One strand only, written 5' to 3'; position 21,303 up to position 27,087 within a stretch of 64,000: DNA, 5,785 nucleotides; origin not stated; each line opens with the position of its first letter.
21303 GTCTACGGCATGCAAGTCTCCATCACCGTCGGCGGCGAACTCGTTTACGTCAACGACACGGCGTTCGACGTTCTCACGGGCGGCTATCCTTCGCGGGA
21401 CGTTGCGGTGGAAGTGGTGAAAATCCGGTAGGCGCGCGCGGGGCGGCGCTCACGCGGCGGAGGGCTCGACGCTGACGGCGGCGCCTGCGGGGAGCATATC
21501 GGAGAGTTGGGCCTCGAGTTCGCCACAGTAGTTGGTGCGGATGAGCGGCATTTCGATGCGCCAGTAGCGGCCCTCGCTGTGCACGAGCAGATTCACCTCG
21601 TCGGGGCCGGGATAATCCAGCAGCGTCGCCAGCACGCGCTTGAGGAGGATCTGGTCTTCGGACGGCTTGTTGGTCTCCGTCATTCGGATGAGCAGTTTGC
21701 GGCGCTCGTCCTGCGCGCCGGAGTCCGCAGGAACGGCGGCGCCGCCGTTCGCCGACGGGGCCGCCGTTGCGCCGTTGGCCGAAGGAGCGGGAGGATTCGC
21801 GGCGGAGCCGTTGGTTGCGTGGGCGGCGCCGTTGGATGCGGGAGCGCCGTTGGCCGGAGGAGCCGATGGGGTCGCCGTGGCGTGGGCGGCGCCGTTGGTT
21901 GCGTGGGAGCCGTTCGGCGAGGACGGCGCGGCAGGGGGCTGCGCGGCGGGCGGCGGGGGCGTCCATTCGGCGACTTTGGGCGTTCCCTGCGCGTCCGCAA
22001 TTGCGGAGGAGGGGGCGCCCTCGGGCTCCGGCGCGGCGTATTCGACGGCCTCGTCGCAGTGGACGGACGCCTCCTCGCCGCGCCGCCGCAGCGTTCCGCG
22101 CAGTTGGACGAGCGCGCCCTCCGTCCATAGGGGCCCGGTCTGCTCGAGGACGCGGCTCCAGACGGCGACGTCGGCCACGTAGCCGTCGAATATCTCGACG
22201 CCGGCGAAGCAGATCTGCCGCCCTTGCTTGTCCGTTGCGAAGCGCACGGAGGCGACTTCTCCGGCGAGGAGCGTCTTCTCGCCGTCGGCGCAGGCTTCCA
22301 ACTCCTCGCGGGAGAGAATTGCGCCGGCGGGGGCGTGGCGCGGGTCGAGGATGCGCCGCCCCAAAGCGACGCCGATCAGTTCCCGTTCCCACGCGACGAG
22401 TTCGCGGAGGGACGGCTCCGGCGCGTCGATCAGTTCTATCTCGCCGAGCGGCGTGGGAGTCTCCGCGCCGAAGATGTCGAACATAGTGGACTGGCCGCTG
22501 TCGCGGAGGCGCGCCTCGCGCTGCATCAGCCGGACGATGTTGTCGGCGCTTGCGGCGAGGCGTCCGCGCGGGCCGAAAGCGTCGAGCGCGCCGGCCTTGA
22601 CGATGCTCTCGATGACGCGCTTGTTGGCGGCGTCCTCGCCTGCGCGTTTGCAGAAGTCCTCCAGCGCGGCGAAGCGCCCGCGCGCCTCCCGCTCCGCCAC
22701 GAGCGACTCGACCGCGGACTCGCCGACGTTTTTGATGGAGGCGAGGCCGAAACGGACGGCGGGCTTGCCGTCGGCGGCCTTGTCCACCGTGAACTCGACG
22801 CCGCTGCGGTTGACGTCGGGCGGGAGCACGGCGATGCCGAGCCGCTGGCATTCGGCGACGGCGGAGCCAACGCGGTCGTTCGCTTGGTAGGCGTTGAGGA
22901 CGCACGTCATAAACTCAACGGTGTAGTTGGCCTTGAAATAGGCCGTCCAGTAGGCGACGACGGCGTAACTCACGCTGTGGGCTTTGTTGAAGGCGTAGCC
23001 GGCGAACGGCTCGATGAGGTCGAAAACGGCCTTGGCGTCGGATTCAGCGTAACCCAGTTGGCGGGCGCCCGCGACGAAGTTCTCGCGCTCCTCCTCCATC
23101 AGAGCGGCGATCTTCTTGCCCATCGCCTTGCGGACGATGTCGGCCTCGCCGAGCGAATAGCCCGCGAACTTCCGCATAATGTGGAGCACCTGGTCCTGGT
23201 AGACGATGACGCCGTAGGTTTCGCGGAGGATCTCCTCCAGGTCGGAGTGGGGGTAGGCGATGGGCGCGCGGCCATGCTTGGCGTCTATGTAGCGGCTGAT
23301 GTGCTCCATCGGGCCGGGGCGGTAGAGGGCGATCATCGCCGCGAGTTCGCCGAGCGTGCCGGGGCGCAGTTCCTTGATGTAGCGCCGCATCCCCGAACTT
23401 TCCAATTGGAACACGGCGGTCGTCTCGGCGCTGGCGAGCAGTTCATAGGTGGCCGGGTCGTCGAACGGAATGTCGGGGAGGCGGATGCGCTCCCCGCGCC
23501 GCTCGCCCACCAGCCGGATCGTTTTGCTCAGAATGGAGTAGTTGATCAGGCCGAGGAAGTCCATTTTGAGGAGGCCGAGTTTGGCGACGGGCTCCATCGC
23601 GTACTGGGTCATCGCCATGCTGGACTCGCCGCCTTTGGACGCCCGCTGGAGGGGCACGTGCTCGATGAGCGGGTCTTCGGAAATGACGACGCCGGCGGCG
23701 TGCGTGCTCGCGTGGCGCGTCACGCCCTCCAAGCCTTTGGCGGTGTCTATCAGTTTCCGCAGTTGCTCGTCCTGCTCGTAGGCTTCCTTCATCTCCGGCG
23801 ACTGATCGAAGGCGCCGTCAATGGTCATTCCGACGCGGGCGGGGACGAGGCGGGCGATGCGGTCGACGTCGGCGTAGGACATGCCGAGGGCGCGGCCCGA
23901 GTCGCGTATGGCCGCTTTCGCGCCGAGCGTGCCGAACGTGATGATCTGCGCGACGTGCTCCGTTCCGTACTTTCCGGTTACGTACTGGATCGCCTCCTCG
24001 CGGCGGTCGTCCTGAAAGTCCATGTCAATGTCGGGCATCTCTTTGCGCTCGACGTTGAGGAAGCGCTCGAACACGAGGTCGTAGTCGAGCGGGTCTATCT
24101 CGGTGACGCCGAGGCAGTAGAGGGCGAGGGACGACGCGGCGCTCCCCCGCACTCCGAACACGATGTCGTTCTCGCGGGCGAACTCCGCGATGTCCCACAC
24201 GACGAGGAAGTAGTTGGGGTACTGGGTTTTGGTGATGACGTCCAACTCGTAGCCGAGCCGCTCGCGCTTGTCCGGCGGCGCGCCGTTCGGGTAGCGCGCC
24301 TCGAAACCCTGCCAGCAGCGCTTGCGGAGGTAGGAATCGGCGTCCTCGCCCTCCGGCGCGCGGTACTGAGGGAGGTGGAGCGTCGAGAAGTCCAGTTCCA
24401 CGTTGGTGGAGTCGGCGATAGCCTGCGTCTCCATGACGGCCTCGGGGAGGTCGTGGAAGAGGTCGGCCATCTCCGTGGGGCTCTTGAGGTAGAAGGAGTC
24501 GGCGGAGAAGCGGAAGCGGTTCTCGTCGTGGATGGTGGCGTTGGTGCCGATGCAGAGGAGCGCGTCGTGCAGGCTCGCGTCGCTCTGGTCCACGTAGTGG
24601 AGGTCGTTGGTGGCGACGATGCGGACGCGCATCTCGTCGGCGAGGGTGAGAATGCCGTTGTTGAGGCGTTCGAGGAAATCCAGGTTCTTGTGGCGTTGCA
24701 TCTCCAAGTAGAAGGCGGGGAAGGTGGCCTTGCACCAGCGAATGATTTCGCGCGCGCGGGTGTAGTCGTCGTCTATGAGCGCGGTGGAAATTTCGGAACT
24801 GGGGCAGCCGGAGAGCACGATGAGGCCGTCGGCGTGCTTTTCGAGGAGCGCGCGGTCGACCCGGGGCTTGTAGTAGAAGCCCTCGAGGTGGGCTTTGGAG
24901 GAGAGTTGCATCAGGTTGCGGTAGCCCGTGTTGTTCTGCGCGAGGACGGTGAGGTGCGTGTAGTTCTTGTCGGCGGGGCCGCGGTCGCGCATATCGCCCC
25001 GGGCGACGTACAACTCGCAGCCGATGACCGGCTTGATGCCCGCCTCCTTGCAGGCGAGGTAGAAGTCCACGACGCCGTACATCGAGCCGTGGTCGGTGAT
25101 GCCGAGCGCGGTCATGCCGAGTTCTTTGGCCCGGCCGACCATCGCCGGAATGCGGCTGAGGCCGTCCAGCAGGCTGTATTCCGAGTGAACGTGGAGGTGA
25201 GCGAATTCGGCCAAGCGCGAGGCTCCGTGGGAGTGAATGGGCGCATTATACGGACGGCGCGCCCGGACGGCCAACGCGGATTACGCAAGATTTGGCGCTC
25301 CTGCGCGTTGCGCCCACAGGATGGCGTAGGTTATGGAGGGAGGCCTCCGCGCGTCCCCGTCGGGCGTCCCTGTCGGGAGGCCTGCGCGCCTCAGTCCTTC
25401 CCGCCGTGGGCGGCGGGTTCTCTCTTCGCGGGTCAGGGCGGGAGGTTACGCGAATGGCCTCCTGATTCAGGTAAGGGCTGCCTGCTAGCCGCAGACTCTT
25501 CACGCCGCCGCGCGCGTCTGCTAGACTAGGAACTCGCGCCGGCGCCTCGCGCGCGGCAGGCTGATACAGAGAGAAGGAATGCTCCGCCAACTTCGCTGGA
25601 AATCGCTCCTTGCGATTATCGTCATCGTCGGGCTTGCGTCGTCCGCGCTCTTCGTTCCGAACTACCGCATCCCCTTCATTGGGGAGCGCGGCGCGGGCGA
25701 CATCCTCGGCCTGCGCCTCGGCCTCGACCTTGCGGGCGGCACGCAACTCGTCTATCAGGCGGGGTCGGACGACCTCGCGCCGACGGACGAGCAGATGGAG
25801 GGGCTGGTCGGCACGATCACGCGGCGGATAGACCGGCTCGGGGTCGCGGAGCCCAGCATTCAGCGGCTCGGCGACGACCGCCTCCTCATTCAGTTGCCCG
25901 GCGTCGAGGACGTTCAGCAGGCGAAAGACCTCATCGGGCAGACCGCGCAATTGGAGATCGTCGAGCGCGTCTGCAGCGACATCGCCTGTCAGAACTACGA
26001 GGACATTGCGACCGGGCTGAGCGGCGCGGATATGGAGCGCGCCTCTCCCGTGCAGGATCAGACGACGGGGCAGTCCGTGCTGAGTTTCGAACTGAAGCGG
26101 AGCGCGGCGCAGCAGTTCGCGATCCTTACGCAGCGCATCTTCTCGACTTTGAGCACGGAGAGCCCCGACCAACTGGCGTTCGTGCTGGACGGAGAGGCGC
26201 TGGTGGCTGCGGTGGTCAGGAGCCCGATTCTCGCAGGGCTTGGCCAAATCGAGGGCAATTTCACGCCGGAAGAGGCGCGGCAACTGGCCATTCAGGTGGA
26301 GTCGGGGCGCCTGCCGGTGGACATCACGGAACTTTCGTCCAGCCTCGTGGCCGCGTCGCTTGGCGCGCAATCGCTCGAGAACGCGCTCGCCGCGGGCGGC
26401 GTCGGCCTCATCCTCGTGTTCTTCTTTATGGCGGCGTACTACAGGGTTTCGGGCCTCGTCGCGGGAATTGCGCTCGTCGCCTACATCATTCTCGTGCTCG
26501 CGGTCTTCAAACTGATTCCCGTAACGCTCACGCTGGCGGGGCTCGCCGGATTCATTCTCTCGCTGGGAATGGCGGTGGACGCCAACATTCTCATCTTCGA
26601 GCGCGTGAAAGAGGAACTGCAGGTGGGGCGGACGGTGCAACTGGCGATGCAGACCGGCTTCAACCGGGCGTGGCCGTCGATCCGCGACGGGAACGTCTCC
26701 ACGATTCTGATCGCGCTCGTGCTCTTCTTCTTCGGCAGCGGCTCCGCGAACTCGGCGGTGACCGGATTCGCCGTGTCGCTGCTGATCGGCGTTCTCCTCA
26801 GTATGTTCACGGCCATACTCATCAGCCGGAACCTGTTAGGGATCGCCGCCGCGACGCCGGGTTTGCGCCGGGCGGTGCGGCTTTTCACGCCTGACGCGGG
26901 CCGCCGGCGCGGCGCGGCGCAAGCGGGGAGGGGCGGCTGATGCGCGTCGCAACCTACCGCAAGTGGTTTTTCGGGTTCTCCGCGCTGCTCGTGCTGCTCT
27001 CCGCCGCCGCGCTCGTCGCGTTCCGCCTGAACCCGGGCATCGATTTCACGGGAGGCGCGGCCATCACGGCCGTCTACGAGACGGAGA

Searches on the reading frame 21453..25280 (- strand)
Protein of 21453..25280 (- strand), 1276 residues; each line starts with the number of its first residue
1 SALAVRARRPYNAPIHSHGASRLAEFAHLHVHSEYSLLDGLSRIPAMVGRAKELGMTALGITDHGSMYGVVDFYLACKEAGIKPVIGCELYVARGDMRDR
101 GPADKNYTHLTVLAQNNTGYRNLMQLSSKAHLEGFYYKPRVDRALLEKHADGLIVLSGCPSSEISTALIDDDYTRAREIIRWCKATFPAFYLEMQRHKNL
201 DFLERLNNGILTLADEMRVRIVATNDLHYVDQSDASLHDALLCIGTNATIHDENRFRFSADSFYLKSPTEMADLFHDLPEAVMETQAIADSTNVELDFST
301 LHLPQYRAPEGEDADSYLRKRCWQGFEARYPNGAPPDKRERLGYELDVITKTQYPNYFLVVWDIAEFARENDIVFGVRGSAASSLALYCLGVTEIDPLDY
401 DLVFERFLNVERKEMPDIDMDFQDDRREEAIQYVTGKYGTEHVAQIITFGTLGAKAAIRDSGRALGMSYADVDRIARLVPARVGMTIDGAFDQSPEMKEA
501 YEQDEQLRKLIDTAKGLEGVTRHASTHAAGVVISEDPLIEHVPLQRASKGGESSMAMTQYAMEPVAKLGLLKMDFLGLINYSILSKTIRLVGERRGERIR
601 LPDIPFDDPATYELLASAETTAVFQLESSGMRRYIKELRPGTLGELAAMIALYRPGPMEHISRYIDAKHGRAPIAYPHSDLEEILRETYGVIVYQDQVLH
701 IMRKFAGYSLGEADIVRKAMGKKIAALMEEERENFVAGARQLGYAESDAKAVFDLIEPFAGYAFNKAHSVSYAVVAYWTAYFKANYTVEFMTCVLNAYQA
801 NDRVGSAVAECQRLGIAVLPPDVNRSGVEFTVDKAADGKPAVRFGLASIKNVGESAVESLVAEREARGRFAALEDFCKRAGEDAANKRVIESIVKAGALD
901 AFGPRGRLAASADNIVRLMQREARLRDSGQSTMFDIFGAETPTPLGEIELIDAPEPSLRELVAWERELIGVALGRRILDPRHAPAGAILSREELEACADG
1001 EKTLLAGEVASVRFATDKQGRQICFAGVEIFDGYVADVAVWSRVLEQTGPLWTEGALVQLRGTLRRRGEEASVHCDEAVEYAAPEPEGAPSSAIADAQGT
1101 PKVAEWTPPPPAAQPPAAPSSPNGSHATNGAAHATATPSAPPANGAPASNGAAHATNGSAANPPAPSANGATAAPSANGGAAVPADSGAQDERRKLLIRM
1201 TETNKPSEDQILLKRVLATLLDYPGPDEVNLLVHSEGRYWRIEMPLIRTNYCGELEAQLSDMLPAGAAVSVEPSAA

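Call 27: search_protein_families(library=pfam, proteins=[window:21453-25280:-], max_evalue=0.00001)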
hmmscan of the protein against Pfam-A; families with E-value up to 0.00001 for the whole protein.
window:21453-25280:- (1276 aa): 4 families
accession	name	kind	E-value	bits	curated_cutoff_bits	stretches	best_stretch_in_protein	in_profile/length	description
PF07733.18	DNA_pol3_alpha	-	3.9e-99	331.9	23.9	1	316-577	1-260/260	Bacterial DNA polymerase III alpha NTPase domain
PF02811.25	PHP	-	5.1e-58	196.5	26.4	1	28-197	1-164/164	PHP domain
PF17657.6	DNA_pol3_finger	-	4.5e-57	192.4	22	1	581-741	2-164/166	Bacterial DNA polymerase III alpha subunit finger domain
PF14579.12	HHH_6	-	8.4e-28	96.9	25.6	1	815-904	1-85/90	Helix-hairpin-helix motif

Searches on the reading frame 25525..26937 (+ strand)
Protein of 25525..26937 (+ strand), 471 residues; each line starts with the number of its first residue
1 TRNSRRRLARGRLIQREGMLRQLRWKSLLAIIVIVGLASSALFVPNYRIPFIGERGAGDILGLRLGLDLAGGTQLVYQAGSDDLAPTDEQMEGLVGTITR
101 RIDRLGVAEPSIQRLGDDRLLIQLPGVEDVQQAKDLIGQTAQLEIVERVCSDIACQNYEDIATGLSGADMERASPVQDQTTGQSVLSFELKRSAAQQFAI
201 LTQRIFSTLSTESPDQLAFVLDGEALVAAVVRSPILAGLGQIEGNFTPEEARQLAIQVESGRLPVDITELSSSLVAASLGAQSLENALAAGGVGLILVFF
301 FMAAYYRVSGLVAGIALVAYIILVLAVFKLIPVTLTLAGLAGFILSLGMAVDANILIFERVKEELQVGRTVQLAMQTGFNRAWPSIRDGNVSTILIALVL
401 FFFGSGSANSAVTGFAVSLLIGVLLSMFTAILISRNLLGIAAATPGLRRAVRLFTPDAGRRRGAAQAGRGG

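Call 27: search_protein_families(library=pfam, proteins=[window:25525-26937:+], max_evalue=0.00001)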
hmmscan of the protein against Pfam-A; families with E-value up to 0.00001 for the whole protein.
window:25525-26937:+ (471 aa): 3 families
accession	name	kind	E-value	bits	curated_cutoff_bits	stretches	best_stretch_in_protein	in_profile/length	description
PF21760.3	SecD_1st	-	9.1e-22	76.7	27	1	93-146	3-56/60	Protein translocase subunit SecDF, P1 domain, N-terminal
PF22599.2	SecDF_P1_head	-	2.3e-19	69.8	27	1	164-265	20-114/114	SecDF, P1 head subdomain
PF02355.23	SecD_SecF_C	-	2e-14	53.8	20.5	1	266-438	12-183/189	Protein export membrane protein SecD/SecF, C-terminal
